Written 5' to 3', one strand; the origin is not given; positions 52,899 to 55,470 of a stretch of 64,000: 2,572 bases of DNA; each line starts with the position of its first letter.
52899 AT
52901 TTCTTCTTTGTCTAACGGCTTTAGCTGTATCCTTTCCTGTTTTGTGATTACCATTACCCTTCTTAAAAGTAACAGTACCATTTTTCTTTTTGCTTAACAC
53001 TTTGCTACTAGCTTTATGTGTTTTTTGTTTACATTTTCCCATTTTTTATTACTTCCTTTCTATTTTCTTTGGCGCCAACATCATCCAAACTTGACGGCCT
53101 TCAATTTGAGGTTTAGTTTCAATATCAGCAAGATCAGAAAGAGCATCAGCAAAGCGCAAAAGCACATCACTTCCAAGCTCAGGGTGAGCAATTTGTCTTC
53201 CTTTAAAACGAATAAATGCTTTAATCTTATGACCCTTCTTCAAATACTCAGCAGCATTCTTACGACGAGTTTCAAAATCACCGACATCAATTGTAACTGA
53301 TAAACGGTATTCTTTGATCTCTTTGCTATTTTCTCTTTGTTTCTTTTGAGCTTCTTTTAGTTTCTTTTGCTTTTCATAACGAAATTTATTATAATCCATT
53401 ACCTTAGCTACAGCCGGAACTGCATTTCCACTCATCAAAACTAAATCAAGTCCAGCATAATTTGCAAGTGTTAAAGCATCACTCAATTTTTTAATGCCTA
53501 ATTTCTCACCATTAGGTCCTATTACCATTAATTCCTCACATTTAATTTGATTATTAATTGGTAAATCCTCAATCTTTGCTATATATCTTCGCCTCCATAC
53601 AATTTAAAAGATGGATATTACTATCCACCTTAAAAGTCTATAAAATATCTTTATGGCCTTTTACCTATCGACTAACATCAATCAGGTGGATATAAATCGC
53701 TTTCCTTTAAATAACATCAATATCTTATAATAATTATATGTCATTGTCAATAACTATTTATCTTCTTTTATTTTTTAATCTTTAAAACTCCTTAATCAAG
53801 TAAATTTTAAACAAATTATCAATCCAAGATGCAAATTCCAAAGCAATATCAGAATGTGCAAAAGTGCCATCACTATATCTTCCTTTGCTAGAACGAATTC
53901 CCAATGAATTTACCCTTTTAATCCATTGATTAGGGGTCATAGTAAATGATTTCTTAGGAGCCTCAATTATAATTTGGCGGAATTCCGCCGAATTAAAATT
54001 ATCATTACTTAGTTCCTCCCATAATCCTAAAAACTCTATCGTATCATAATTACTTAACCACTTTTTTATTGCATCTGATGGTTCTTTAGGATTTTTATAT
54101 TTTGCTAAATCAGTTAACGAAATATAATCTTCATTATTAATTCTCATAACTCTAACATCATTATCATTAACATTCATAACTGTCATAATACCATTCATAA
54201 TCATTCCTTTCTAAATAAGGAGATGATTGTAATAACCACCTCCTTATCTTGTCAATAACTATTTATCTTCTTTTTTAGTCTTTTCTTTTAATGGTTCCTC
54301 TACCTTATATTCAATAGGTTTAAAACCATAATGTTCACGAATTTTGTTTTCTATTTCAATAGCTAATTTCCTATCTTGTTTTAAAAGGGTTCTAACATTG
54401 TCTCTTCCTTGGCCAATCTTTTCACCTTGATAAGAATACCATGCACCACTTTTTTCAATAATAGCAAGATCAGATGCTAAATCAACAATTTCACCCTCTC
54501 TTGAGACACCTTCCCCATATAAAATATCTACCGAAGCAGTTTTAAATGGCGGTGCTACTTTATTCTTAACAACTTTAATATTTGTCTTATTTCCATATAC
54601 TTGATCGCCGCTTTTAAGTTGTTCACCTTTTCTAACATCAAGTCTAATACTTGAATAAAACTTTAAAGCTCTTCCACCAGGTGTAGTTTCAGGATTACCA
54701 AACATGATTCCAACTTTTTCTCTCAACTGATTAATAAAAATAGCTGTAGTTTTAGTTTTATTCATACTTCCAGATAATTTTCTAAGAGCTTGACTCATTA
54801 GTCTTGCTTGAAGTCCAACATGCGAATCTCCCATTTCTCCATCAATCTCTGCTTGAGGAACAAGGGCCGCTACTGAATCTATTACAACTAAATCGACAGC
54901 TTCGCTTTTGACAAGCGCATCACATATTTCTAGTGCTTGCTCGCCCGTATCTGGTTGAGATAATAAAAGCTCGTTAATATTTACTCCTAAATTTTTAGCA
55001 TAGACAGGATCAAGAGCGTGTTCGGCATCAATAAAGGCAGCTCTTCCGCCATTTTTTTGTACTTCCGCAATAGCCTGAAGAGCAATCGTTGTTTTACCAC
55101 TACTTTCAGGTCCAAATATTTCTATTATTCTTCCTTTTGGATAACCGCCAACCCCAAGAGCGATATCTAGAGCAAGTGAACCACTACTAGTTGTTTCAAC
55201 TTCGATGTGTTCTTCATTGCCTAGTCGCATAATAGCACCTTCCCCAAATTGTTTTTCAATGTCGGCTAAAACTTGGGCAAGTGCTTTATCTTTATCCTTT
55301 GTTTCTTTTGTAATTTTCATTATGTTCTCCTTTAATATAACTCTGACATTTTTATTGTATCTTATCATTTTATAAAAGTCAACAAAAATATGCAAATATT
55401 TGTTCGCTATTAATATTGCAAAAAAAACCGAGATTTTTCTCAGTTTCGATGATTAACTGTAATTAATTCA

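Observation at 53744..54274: Mini-insertion with a KilA-N gene flanked by perfect 26-bp direct repeats duplicating the recA 3' end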

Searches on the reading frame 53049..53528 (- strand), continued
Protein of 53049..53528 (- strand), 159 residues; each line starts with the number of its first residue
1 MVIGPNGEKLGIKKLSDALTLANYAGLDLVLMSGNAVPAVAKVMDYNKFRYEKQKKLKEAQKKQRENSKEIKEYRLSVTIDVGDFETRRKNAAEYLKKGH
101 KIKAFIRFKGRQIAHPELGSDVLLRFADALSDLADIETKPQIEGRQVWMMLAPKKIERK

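Call 44: find_encoding_contigs(protein=P0197, flank=3000, max_places=10)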
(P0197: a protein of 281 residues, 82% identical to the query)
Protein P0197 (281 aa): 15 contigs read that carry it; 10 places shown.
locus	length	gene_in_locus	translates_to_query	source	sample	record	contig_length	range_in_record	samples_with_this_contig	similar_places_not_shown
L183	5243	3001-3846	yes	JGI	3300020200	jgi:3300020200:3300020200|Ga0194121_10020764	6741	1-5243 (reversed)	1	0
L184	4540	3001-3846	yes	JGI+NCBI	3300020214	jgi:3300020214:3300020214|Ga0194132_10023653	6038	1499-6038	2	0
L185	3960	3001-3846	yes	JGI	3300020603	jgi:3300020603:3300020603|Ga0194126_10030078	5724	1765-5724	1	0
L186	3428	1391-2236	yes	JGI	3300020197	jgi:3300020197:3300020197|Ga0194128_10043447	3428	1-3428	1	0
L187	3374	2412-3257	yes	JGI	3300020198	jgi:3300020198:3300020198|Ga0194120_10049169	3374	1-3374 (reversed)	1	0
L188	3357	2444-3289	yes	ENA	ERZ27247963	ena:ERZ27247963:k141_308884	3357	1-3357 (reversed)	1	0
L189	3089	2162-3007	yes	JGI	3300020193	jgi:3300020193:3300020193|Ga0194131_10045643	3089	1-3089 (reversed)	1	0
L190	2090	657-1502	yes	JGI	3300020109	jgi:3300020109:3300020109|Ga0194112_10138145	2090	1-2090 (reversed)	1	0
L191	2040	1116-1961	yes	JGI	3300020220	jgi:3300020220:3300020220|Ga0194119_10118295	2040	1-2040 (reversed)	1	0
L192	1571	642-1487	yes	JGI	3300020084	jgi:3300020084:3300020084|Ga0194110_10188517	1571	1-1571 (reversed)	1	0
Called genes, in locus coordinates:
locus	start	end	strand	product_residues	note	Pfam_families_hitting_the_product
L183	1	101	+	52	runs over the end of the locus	-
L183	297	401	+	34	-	-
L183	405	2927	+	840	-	PF12161:HsdM_N, PF02384:N6_Mtase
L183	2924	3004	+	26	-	-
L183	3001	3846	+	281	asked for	PF04383:KilA-N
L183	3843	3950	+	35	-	-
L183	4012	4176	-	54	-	-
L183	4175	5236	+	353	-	PF01420:Methylase_S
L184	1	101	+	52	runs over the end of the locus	-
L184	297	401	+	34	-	-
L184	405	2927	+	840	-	PF12161:HsdM_N, PF02384:N6_Mtase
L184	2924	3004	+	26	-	-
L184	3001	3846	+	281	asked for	PF04383:KilA-N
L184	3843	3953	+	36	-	-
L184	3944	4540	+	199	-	?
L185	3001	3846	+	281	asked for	PF04383:KilA-N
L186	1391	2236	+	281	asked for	PF04383:KilA-N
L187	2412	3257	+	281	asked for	PF04383:KilA-N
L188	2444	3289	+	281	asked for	PF04383:KilA-N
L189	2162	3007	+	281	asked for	PF04383:KilA-N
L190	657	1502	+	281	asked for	PF04383:KilA-N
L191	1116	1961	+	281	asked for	PF04383:KilA-N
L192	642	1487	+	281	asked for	PF04383:KilA-N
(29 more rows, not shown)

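Call 47: find_encoding_contigs(protein=P0005, flank=3000, max_places=8)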
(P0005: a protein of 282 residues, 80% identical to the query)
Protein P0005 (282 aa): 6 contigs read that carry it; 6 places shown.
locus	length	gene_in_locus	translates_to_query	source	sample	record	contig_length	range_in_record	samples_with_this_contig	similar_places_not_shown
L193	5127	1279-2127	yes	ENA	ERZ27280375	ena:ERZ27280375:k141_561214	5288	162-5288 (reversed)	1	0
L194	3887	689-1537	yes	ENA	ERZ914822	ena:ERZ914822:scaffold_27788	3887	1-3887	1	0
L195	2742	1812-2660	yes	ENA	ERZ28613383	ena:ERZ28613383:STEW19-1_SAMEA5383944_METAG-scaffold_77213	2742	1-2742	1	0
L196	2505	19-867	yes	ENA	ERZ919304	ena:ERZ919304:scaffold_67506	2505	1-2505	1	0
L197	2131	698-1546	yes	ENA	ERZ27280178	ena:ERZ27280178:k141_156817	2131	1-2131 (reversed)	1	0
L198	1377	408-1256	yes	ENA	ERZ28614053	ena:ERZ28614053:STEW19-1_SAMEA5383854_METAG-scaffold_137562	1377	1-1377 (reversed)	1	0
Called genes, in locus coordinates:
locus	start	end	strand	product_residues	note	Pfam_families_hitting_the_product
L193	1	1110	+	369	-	?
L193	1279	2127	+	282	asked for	PF04383:KilA-N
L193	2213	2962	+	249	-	PF03372:Exo_endo_phos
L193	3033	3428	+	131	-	-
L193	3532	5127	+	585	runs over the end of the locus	?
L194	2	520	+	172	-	?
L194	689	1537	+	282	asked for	PF04383:KilA-N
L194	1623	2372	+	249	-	PF03372:Exo_endo_phos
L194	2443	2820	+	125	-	-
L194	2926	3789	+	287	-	PF02498:Bro-N (weak)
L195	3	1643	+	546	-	?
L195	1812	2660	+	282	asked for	PF04383:KilA-N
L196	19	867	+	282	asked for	PF04383:KilA-N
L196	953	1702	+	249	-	PF03372:Exo_endo_phos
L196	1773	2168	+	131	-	-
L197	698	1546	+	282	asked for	PF04383:KilA-N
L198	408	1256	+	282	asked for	PF04383:KilA-N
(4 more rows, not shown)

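Call 48: find_related_loci(query=A1, collection=viral_contigs, flank=3000)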
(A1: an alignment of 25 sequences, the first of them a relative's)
Query A1 (283 aa) in viral_contigs; peptide patterns used: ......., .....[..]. (x = any residue, [..] = any of these).
244 stretches matched a pattern, but none encodes a relative of the query by tblastn (E <= 1e-3).

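Call 74: predict_structure(alignment_id=A3)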
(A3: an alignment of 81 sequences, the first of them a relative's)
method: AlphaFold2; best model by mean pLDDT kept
length: 283 residues; sequences in the alignment: 81
mean_pLDDT: 57.7   pTM: 0.37
mean pLDDT of the five models: 57.7, 56.8, 56.4, 53.4, 49.1
residues with pLDDT >= 90: 0; 70-90: 91; 50-70: 84; < 50: 108
segments of 3 or more residues with pLDDT < 50: 1-3, 18-20, 102-187, 271-283
pLDDT, mean of each block of 10 residues (from residue 1): 56 60 55 74 62 66 81 78 57 74 36 38 42 39 36 33 25 33 47 73 79 76 65 68 79 82 64 43 37
secondary structure, 60 per line:
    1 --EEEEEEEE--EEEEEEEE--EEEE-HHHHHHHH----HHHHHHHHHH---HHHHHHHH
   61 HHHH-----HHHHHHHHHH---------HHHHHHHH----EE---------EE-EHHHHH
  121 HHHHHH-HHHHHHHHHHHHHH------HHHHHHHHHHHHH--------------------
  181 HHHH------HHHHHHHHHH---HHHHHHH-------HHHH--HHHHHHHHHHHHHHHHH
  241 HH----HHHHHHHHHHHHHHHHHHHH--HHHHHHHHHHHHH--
elements in order: E3-10 E13-20 E23-26 H28-35 H40-49 H53-64 H70-79 H89-96 H116-126 H128-141 H148-160 H181-184 H191-200 H204-210 H218-221 H224-242 H247-266 H269-281

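Call 76: fold_search(model_id=the predicted structure, library=pdb)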
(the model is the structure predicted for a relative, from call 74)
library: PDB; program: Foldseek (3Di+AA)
matches with E <= 10: 41; with E <= 0.001: 0
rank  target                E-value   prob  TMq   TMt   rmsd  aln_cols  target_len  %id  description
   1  8u0g_A                3.2e-01  0.28  0.21  0.25  16.9       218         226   12  Full-length dimer of DNA-Damage Response Protein C from Deinococcus radiodurans - Crystal form xMJ7124 (released 2023-09-06)
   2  7qvb_B                4.0e-01  0.21  0.20  0.24  16.8       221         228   12  Crystal structure of the DNA-binding protein DdrC from Deinococcus radiodurans (released 2022-06-22)
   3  8u0g_B                8.2e-01  0.18  0.21  0.26  18.8       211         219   11  Full-length dimer of DNA-Damage Response Protein C from Deinococcus radiodurans - Crystal form xMJ7124 (released 2023-09-06)
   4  1bm8                  1.7e+00  0.05  0.11  0.21  12.8       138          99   14  DNA-BINDING DOMAIN OF MBP1 (released 1999-03-02)
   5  6put_A                2.5e+00  0.04  0.13  0.15  13.4       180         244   12  Structure of HIV cleaved synaptic complex (CSC) intasome bound with calcium (released 2020-02-12)
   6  9rmu_C                3.2e+00  0.03  0.13  0.14  12.9       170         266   11  SIVtal integrase in complex with RNA stem-loop (focused refinement of the filament repeat unit) (released 2025-12-10)
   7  1mb1                  3.3e+00  0.02  0.10  0.20  13.5       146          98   14  MBP1 FROM SACCHAROMYCES CEREVISIAE (released 1998-07-29)
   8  6rwl_A                3.5e+00  0.03  0.13  0.13  13.2       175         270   13  SIVrcm intasome (released 2020-02-05)
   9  9rmu_B                3.7e+00  0.03  0.14  0.14  12.1       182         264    9  SIVtal integrase in complex with RNA stem-loop (focused refinement of the filament repeat unit) (released 2025-12-10)
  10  1l8r_B                4.4e+00  0.06  0.14  0.30  14.3       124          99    9  Structure of the Retinal Determination Protein Dachshund Reveals a DNA-Binding Motif (released 2002-06-26)
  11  7ttz_C                5.0e+00  0.06  0.08  0.11   7.4        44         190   23  Heterodimeric IgA Fc in complex with Staphylococcus aureus protein SSL7 (released 2023-02-01)
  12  1c6v_C                5.5e+00  0.02  0.13  0.21  13.1       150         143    9  SIV INTEGRASE (CATALYTIC DOMAIN + DNA BIDING DOMAIN COMPRISING RESIDUES 50-293) MUTANT WITH PHE 185 REPLACED BY HIS (F (released 2000-12-27)
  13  6rwo_B                5.5e+00  0.02  0.13  0.15  13.4       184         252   12  SIVrcm intasome (Q148H/G140S) in complex with bictegravir (released 2020-02-05)
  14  8fnj_A                5.5e+00  0.02  0.13  0.14  13.2       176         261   12  Structure of E138K/G140A HIV-1 intasome with Dolutegravir bound (released 2023-08-09)
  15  9uc5_B                5.9e+00  0.14  0.18  0.46   7.3       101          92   15  Mini-protein binder of N-terminal domain of nucleocapsid protein of SARS-CoV2 (released 2026-02-25)
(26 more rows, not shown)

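Call 77: search_dna_similar(query=P0001, collection=plasmids, mode=protein, max_rows=15, max_evalue=1e-20)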
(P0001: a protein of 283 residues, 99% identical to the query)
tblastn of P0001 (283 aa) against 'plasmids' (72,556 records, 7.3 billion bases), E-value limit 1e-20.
Records with a match: 25; places in all: 29; records where one place covers at least 80% of the query: 24.
Best place of each record, by identity: <60% 25.
By first word of the organism name: Aureispira 3; Pasteurella 3; Saprospira 3; Haliscomenobacter 2; Xenorhabdus 2; Bernardetia 2; Aeromonas 2; Pontibacter 2; Parabacteroides 1; Phocaeicola 1; and 4 more.
By predicted mobility (MOB-suite, as given by PLSDB): non-mobilizable 20; conjugative 3; mobilizable 2.
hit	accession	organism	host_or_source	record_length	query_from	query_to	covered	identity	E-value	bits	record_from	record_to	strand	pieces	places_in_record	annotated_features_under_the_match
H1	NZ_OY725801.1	Parabacteroides distasonis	-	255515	24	261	84%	55.2%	2e-77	263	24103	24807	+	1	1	KilA-N domain-containing protein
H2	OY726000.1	Phocaeicola massiliensis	-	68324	24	261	84%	54.4%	5e-75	255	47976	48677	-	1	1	record has no annotation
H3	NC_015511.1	Haliscomenobacter hydrossis DSM 1100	activated sludge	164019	23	261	84%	53.8%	5e-84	281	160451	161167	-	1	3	KilA-N domain-containing protein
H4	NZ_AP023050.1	Alistipes indistinctus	Homo sapiens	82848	23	261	84%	52.7%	2e-71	245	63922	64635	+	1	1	KilA-N domain-containing protein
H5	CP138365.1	Streptococcus agalactiae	Homo sapiens,cell culture,urine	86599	24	258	83%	53.2%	1e-75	257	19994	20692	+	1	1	KilA-N domain-containing protein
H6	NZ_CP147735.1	Xenorhabdus sp. TH1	Steinernema sp. a AB-2023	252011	23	261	84%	51.9%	2e-77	262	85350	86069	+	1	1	KilA-N domain-containing protein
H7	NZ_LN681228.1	Xenorhabdus nematophila AN6/1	-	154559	23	261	84%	51.5%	8e-77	261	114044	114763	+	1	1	KilA-N domain-containing protein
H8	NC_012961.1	Photorhabdus asymbiotica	-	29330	23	261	84%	51.5%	1e-76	260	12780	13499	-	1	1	KilA-N domain-containing protein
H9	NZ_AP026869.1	Aureispira anguillae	Anguilla japonica,Standard,head of ...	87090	23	259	84%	51.5%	2e-70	242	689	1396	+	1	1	KilA-N domain-containing protein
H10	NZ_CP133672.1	Aureispira sp. CCB-E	Monoculture,Seagrass (Zostera sp.) ...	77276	23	259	84%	51.5%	2e-70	242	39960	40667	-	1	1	KilA-N domain-containing protein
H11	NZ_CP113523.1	Pasteurella multocida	rabbit,mixed culture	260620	23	261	84%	50.8%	5e-72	247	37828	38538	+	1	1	KilA-N domain-containing protein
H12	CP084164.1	Pasteurella multocida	rabbit,mixed culture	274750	23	261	84%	50.8%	5e-72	247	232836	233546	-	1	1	KilA-N domain-containing protein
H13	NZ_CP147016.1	Bernardetia sp. MNP-M8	grean alga,grean algae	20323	23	254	82%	51.9%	6e-67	232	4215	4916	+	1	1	KilA-N domain-containing protein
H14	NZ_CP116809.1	Saprospira sp. CCB-QB6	Bacterial Monoculture,Coastal area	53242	23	261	84%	50.2%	2e-70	242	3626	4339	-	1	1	KilA-N domain-containing protein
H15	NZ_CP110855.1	Saprospira grandis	Bacterial Monoculture,Marine upper ...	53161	23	261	84%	50.2%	2e-70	242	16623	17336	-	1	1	KilA-N domain-containing protein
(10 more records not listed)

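Call 78: get_annotated_region(hit=H5, flank=4000)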
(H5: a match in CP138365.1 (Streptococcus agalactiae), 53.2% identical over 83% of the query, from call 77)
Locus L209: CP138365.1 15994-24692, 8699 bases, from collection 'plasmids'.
description: Streptococcus agalactiae strain R31-snf2-MTast1 plasmid pR31-snf2-M, complete sequence
organism: Streptococcus agalactiae (NCBI taxid 1311)
taxonomy: Bacteria; Bacillota; Bacilli; Lactobacillales; Streptococcaceae; Streptococcus; Streptococcus agalactiae
host: -; source: Homo sapiens,cell culture,urine; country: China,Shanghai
typing (MOB-suite, as given by PLSDB): conjugative; relaxase MOBT; mating-pair formation MPF_T
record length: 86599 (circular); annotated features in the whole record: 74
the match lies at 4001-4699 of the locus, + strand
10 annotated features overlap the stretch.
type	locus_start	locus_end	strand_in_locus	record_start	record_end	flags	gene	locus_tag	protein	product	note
CDS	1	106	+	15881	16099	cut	-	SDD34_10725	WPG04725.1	helix-turn-helix transcriptional regulator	-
CDS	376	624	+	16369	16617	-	-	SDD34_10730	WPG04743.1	DUF3173 family protein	-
CDS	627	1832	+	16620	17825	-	-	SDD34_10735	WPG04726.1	tyrosine-type recombinase/integrase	-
CDS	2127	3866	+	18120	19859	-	-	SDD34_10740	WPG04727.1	hypothetical protein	-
CDS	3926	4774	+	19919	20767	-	-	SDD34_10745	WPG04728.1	KilA-N domain-containing protein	-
CDS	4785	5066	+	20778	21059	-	-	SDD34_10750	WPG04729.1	CD1845 family protein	-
CDS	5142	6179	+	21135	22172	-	-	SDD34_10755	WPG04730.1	DUF6017 domain-containing protein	-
CDS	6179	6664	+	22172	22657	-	-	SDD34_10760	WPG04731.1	PcfB family protein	-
CDS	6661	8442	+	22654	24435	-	-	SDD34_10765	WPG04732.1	type IV secretory system conjugative DNA transfer family protein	-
CDS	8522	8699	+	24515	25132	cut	-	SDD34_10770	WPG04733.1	SAP domain-containing protein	-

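Call 79: get_annotated_region(hit=H8, flank=4000)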
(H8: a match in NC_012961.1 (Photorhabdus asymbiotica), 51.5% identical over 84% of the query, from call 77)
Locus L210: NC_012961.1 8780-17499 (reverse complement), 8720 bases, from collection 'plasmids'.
description: Photorhabdus asymbiotica plasmid pPAU1, complete sequence
organism: Photorhabdus asymbiotica (NCBI taxid 291112)
taxonomy: Bacteria; Pseudomonadota; Gammaproteobacteria; Enterobacterales; Morganellaceae; Photorhabdus; Photorhabdus asymbiotica
host: -; source: -; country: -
typing (MOB-suite, as given by PLSDB): non-mobilizable; replicon rep_cluster_830
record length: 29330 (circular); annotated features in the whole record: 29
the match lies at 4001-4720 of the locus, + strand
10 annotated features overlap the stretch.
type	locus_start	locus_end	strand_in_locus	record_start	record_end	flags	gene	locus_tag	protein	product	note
CDS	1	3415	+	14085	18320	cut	-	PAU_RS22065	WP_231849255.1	phage tail protein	-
CDS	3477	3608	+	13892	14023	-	-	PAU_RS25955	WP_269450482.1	hypothetical protein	-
CDS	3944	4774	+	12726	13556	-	-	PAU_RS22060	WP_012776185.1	KilA-N domain-containing protein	-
CDS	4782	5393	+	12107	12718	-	-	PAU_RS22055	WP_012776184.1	recombinase family protein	GO:0006310 - DNA recombination [Evidence IEA]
CDS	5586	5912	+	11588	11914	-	-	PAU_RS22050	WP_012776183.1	hypothetical protein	-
CDS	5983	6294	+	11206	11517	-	-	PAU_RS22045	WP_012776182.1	hypothetical protein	-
CDS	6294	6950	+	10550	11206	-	-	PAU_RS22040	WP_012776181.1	hypothetical protein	-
CDS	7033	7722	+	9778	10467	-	-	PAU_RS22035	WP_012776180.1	membrane protein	-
CDS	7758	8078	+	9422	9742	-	-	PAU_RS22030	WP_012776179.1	hypothetical protein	-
CDS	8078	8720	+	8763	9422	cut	-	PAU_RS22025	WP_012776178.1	hypothetical protein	-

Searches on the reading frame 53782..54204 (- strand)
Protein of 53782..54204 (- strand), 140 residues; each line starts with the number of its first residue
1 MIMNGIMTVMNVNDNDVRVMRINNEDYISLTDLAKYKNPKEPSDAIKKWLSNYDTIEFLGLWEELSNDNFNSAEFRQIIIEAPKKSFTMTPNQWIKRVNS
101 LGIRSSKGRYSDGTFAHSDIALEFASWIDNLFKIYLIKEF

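Call 4: search_protein_families(library=pfam, proteins=[window:53782-54204:-], max_evalue=0.01)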
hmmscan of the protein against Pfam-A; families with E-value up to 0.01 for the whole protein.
window:53782-54204:- (140 aa): 1 family
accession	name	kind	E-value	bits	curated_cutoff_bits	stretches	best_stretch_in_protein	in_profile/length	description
PF04383.19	KilA-N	-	2.6e-18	66.3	23.8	1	14-140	4-101/107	KilA-N domain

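Call 8: find_encoding_contigs(protein=window:53782-54204:-, flank=6000, max_places=10)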
Protein window:53782-54204:- (140 aa): no gene with exactly this product is on record in the collection.

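Call 33: search_protein_families(library=padloc, proteins=[window:53782-54204:-], max_evalue=0.01)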
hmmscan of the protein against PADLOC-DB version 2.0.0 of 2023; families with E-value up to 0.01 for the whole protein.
window:53782-54204:- (140 aa): 2 families
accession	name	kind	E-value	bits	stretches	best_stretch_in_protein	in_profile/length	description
PDLC04962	PDC-S22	-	4.1e-54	181.6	1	8-140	5-136/281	-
PDLC01488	Cas11a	-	0.002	16.3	1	17-57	21-60/105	CAS-I-A; effector_SS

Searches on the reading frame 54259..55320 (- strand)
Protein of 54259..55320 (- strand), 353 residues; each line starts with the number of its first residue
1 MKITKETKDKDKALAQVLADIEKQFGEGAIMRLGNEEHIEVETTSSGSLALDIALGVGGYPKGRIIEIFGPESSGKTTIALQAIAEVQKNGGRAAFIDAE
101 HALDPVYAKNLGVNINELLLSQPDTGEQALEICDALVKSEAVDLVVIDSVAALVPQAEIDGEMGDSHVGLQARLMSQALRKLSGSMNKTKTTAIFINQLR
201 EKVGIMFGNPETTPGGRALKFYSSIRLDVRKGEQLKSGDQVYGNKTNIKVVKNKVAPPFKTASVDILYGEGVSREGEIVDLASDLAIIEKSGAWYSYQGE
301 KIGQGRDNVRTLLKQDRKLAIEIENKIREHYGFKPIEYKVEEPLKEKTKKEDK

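Call 4: search_protein_families(library=pfam, proteins=[window:54259-55320:-], max_evalue=0.01)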
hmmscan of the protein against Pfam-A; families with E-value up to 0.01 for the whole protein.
window:54259-55320:- (353 aa): 8 families
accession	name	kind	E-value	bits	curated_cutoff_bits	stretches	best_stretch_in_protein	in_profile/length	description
PF00154.27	RecA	-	6.5e-141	468.7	27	1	12-273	1-262/262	recA bacterial DNA recombination protein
PF21096.2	RecA_C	-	7.4e-25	87.3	27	1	276-332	1-57/57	RecA C-terminal domain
PF08423.17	Rad51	-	7.8e-09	35.6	22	1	43-233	7-213/244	Rad51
PF06745.19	ATPase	-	1.8e-08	34.5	26.6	1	51-202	8-167/231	KaiC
PF13479.12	AAA_24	-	3.1e-05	24.3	27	1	66-156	5-79/195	AAA domain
PF13481.12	AAA_25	-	3.5e-05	23.9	27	0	60-97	30-65/195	AAA domain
PF01637.24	ATPase_2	-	0.00026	21.3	33.2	1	64-189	21-108/225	ATPase domain predominantly from Archaea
PF13191.12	AAA_16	-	0.0074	17.2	32.6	0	63-199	24-141/167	AAA ATPase domain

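Call 62: list_cluster_members(proteins=[window:54259-55320:-, window:53049-53528:-, window:53782-54198:-, P0001])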
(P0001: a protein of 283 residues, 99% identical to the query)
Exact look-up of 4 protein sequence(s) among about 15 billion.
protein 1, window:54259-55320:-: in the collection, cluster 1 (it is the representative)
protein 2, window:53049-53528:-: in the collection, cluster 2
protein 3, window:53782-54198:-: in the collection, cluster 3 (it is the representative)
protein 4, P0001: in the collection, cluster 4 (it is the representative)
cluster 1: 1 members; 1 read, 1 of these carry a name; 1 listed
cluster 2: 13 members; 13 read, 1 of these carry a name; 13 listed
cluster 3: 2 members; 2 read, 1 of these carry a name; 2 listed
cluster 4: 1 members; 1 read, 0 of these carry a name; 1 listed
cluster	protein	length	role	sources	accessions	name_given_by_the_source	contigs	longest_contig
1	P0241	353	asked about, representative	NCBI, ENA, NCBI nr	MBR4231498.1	MAG: recombinase RecA [Bacilli bacterium] | recombinase RecA [Bacilli bacterium]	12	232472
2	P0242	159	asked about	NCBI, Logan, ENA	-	-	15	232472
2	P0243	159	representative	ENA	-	-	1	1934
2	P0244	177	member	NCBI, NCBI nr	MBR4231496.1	MAG: translation initiation factor IF-3 [Bacilli bacterium] | translation initiation factor IF-3 [Bacilli bacterium]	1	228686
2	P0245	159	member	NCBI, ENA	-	-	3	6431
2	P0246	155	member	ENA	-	-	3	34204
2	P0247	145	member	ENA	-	-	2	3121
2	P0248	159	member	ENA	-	-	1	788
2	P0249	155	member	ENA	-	-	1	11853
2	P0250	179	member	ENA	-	-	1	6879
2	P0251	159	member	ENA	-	-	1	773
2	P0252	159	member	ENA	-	-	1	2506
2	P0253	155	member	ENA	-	-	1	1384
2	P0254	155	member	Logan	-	-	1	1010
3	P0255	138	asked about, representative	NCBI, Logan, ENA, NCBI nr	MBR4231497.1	MAG: KilA-N domain-containing protein [Bacilli bacterium] | KilA-N domain-containing protein [Bacilli bacterium]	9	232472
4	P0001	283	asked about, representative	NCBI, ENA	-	-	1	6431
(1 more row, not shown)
